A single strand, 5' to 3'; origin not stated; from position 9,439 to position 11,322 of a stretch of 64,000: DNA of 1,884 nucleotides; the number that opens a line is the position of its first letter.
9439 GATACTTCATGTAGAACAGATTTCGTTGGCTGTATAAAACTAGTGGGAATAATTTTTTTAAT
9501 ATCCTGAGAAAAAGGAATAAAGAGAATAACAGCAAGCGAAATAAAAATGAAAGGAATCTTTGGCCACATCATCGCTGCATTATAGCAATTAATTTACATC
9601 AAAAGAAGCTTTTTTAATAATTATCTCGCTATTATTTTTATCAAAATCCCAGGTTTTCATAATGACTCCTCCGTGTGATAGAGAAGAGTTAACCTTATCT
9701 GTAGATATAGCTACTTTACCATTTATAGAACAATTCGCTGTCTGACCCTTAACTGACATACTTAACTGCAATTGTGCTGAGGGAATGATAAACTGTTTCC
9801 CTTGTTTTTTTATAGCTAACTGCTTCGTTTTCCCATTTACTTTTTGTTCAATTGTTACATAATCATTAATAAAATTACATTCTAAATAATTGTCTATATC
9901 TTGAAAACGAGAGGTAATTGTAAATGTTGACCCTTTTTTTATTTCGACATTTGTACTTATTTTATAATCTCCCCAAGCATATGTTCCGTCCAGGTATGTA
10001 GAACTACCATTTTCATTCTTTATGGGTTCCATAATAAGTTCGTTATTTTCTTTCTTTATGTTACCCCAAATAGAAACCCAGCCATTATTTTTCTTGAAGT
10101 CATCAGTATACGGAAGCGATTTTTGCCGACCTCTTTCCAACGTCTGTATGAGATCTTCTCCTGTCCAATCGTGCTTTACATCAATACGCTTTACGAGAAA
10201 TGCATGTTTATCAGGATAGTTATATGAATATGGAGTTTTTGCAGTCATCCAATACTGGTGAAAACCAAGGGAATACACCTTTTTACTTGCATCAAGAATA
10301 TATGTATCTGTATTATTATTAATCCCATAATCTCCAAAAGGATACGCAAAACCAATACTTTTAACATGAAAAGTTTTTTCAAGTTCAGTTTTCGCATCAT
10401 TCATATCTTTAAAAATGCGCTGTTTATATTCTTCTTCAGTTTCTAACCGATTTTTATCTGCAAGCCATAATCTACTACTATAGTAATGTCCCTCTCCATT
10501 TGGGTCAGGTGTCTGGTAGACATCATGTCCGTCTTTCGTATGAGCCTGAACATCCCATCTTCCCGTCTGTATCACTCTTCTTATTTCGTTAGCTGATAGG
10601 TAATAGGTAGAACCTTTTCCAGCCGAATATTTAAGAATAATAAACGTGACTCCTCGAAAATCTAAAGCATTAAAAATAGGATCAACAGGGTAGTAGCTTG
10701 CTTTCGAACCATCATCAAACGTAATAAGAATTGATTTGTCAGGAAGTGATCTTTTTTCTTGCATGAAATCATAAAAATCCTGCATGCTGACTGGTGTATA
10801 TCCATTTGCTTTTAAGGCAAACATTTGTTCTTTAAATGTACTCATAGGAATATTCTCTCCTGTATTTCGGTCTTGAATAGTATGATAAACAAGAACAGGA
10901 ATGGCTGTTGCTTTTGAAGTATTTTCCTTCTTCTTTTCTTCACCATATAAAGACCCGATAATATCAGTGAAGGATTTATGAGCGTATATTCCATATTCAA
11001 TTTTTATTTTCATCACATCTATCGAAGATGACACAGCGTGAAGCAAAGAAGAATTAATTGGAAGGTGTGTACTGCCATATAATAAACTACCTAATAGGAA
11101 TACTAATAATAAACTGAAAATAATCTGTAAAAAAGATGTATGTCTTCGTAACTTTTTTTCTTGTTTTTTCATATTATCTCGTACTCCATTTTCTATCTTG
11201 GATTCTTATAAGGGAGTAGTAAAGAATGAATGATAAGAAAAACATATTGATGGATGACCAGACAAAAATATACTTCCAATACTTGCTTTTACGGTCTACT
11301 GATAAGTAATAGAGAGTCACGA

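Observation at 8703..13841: Four-gene exopolysaccharide locus: UDP-GlcNAc 6-dehydrogenase-like, HasA-like synthase, NodB deacetylase, secreted beta-sandwich protein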

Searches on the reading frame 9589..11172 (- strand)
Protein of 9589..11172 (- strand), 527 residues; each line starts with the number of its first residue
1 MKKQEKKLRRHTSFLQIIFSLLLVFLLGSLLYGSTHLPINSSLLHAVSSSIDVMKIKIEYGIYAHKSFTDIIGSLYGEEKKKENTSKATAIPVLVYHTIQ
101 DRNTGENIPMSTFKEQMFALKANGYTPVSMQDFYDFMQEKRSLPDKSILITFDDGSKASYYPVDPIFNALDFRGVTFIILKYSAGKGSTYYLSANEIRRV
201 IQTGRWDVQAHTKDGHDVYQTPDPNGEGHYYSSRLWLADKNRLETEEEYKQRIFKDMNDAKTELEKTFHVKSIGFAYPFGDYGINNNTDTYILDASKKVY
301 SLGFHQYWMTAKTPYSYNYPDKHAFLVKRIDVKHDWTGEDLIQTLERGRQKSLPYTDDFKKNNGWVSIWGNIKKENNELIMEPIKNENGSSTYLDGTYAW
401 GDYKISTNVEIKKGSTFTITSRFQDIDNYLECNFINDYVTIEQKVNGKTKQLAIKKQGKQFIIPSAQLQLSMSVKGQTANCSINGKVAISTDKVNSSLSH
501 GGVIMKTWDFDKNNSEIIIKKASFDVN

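Call 3: search_protein_families(library=pfam, proteins=[window:9589-11172:-], max_evalue=0.01)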
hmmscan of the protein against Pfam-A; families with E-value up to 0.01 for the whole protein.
window:9589-11172:- (527 aa): 1 family
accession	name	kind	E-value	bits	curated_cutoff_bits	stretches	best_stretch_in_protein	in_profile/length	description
PF01522.26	Polysacc_deac_1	-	5.2e-13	49.5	23.1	1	141-282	2-108/124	Polysaccharide deacetylase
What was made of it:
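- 9589..11172 (-): Membrane-anchored CE4 polysaccharide de-N-acetylase (PgaB/IcaB type) with a C-terminal concanavalin-like beta-sandwich (residues ~355-527). Pfam gives Polysacc_deac_1 (call 3).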

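Call 4: search_protein_families(library=ncbifam, proteins=[window:9589-11172:-], max_evalue=0.01)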
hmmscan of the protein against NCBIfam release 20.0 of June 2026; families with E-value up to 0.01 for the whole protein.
window:9589-11172:- (527 aa): 4 families
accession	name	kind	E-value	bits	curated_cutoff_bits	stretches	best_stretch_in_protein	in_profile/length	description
TIGR03938.2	deacetyl_PgaB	equivalog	1.9e-25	89.2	321.9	1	93-285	5-213/621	poly-beta-1,6-N-acetyl-D-glucosamine N-deacetylase PgaB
NF011177.0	PRK14582.1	equivalog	2e-22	79.3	923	1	78-282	36-255/671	poly-beta-1,6-N-acetyl-D-glucosamine N-deacetylase PgaB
TIGR03933.1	PIA_icaB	equivalog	5.4e-12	45.8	248.35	1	109-219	36-147/245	intercellular adhesin biosynthesis polysaccharide N-deacetylase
NF011176.0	PRK14581.1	equivalog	3.7e-11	41.9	1091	1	88-278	46-251/673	poly-beta-1,6-N-acetyl-D-glucosamine N-deacetylase PgaB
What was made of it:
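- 9589..11172 (-): The PgaB model scores 89 bits (call 4).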

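Call 26: find_homologous_proteins(query=window:9589-11172:-, max_evalue=0.00001)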
Query window:9589-11172:- (527 aa): 752 proteins with E <= 0.00001 among 8000 candidates; the best 120 are listed.
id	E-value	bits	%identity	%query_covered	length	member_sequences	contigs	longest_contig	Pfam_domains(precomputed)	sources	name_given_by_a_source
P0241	0.0e+0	1203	100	100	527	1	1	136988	PF01522.27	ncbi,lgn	-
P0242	6.6e-161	555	35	83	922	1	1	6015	PF01522.27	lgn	-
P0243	2.3e-140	487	45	83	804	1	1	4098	PF01522.27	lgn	-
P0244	4.7e-140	486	40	98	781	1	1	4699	PF01522.27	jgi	-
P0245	2.6e-133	464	41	84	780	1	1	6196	PF01522.27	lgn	-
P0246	4.4e-129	450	42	86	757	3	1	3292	PF01522.27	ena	-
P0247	9.6e-127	442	41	98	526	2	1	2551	PF01522.27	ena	-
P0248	9.8e-127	442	37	99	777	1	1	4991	PF01522.27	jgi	jgi:biofilm PGA synthesis lipoprotein PgaB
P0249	3.7e-125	437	41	92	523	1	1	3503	PF01522.27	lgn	-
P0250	3.8e-123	430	42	83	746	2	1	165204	PF06439.19,PF01522.27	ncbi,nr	ncbi:MAG: polysaccharide deacetylase family protein [Candidatus Pacebacteria bacterium]|nr:polysacch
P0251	7.8e-122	426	39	97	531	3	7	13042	PF01522.27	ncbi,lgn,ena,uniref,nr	ncbi:MAG: Polysaccharide deacetylase [Candidatus Levybacteria bacterium GW2011_GWA1_39_11]|uniref:Po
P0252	1.0e-121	425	40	84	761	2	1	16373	PF01522.27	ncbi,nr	ncbi:MAG: polysaccharide deacetylase family protein [bacterium]|nr:polysaccharide deacetylase family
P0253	1.6e-121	425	44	83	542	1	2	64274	PF01522.27,PF01023.26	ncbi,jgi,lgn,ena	-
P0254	2.4e-121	424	40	96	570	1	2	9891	PF01522.27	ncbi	-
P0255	5.0e-121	423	41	90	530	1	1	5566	PF01522.27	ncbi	-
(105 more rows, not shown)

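Call 30: search_solved_structures(query=A3, max_evalue=0.01, show_alignments=2)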
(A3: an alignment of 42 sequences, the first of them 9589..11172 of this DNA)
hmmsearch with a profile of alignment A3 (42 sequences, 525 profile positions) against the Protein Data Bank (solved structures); distinct sequences matched with E-value up to 0.01: 9.
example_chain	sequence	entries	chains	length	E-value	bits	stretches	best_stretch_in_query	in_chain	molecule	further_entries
3vus_A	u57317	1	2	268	3.7e-28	101.7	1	103-278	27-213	Poly-beta-1,6-N-acetyl-D-glucosamine N-deacetylase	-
4f9d_A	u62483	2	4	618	2.6e-27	99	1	103-278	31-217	Poly-beta-1,6-N-acetyl-D-glucosamine N-deacetylase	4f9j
5bu6_A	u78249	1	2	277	2.3e-26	95.8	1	97-283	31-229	BpsB (PgaB), Poly-beta-1,6-N-acetyl-D-glucosamine N-deacetylase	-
4u10_A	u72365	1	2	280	3.3e-22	82.1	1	89-285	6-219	Poly-beta-1,6-N-acetyl-D-glucosamine N-deacetylase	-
6go1_A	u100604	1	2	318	1.3e-17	66.9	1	67-215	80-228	Polysaccharide deacetylase-like protein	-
6dq3_A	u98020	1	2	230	8.1e-16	61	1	85-213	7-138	Polysaccharide deacetylase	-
4v33_A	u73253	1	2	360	8e-15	57.7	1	77-222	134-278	POLYSACCHARIDE DEACETYLASE-LIKE PROTEIN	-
4hd5_A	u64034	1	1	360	1.1e-14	57.3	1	77-223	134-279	Polysaccharide deacetylase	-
4wcj_A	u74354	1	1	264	1.8e-13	53.3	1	87-214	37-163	Polysaccharide deacetylase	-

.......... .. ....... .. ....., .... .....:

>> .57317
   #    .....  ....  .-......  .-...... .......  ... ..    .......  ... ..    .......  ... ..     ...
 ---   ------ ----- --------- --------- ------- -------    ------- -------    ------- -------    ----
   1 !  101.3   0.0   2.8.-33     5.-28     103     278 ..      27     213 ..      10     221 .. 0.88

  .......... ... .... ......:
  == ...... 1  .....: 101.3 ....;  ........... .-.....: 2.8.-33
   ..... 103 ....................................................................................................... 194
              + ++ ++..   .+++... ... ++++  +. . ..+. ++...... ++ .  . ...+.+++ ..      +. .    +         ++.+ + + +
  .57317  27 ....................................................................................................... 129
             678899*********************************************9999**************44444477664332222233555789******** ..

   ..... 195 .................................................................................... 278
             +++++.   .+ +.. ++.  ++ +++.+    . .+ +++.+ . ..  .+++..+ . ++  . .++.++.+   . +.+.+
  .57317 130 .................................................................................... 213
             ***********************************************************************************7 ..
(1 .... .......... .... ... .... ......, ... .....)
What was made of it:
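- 9589..11172 (-): The family profile against PDB gives PgaB 3vus at 102 bits (call 30).
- On PgaB/IcaB-type CE4 de-N-acetylase: The Hx4H aligns with the PgaB 'HTWNSH' segment (call 30).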

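Call 41: predict_structure(alignment_id=A3)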
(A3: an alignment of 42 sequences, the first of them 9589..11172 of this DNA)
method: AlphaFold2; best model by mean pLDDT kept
length: 527 residues; sequences in the alignment: 42
mean_pLDDT: 88.5   pTM: 0.85
mean pLDDT of the five models: 88.5, 87.6, 87.2, 86.4, 86.1
residues with pLDDT >= 90: 354; 70-90: 124; 50-70: 48; < 50: 1
segments of 3 or more residues with pLDDT < 50: none
pLDDT, mean of each block of 10 residues (from residue 1): 69 80 80 62 70 91 83 68 78 94 84 97 96 97 96 94 95 96 80 93 96 84 70 84 91 94 96 88 66 92 80 83 91 94 95 95 92 95 94 95 96 94 95 94 97 86 81 97 95 96 95 95 93
secondary structure, 60 per line:
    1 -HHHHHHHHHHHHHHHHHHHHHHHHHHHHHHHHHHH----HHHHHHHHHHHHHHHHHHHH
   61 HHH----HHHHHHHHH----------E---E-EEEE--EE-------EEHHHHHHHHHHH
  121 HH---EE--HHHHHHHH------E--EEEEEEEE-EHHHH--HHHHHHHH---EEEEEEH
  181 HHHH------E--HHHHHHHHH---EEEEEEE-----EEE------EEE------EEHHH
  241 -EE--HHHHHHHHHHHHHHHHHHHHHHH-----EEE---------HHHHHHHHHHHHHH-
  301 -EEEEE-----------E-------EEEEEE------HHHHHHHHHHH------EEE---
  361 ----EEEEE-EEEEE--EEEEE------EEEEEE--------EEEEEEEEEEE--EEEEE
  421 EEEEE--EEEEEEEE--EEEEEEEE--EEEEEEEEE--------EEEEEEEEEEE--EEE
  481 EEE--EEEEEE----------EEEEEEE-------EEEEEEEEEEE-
elements in order: H2-36 H41-63 H68-76 E93-96 H110-122 H130-137 E147-154 H157-160 H163-170 E174-179 H180-184 H194-202 E206-212 E218-220 E227-229 H246-268 E274-276 H286-299 E302-306 E326-331 H338-348 E355-357 E365-369 E371-375 E378-382 E389-394 E403-413 E416-425 E428-435 E438-445 E448-456 E465-475 E478-483 E486-491 E502-508 E516-526
